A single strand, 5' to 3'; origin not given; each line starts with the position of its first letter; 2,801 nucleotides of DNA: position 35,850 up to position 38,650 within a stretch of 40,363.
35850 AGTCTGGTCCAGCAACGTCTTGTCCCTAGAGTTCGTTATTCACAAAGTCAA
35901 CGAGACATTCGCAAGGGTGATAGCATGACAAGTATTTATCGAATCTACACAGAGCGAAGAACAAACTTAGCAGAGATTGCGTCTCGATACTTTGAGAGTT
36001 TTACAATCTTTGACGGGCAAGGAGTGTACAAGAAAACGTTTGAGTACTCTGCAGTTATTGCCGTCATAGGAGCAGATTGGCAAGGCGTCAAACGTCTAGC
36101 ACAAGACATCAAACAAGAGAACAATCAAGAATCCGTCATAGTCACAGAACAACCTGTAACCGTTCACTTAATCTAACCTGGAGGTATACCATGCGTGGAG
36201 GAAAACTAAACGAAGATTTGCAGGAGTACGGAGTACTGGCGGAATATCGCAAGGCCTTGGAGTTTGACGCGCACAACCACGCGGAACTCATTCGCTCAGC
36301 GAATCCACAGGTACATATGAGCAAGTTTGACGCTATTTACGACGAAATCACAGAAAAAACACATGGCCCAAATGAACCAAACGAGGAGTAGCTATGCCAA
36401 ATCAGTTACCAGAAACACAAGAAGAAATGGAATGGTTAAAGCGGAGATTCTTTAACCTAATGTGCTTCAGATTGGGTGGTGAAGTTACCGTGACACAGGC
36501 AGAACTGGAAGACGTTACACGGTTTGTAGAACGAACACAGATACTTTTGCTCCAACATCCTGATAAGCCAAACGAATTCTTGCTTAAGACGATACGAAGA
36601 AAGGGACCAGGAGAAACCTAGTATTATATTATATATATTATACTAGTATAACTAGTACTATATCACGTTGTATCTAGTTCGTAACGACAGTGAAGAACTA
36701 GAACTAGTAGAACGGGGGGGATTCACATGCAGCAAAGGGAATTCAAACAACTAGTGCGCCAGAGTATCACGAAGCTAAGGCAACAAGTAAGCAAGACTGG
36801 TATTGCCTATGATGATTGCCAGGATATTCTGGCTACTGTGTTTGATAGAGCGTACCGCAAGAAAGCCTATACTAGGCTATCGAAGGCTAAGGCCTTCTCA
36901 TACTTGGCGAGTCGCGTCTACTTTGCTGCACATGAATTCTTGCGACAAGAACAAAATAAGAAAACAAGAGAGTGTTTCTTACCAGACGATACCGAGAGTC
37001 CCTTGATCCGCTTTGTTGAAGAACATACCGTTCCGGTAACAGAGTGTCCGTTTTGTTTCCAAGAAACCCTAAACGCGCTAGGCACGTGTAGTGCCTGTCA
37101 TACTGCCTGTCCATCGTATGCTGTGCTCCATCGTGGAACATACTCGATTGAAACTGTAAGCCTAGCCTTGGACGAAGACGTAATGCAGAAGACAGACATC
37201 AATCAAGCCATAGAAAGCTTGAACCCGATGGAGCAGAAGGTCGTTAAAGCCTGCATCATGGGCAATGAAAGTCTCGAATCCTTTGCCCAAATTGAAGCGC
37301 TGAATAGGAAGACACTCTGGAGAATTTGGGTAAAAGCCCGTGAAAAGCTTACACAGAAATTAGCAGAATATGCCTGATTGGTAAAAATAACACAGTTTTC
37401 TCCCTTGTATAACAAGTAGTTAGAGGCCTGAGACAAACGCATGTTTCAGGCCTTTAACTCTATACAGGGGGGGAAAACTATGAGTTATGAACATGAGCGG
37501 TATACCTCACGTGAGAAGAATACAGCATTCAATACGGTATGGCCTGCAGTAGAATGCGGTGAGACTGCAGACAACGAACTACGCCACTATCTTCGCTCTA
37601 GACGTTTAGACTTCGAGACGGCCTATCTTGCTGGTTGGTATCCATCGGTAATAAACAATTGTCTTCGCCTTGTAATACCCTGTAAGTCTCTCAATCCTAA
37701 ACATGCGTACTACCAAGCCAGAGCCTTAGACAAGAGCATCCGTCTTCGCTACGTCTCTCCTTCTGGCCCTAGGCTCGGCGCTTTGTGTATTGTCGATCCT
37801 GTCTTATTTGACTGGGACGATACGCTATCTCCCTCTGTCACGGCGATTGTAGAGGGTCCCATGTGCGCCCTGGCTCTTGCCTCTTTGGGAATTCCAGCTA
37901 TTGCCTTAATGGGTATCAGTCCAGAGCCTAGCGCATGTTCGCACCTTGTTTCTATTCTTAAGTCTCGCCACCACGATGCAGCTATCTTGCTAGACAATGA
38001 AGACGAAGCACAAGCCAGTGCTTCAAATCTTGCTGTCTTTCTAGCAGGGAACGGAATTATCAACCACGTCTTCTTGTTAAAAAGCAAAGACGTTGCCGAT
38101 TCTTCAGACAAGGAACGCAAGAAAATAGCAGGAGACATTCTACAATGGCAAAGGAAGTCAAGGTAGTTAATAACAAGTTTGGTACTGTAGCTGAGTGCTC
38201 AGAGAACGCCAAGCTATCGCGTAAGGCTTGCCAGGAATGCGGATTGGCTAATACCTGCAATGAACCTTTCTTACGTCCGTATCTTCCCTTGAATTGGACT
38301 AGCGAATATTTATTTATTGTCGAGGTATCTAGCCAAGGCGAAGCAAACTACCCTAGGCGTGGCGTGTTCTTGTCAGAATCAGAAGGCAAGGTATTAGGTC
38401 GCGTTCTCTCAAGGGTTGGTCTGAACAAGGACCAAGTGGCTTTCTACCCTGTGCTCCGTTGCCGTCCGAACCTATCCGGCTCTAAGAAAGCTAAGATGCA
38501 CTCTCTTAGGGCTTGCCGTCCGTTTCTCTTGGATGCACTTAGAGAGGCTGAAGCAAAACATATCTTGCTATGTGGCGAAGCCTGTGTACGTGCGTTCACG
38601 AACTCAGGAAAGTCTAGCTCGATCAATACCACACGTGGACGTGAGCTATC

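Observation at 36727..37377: Phage-encoded ECF-like sigma factor with a Cys-rich insertion, in a genome with T7-like virion gene order and no phage RNA polymerase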

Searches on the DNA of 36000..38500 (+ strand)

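Call 7: search_dna_similar(query=window:36000-38500:+, collection=phages, mode=distant, max_rows=20)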
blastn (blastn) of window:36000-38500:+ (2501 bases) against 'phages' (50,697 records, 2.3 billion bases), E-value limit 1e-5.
No match.
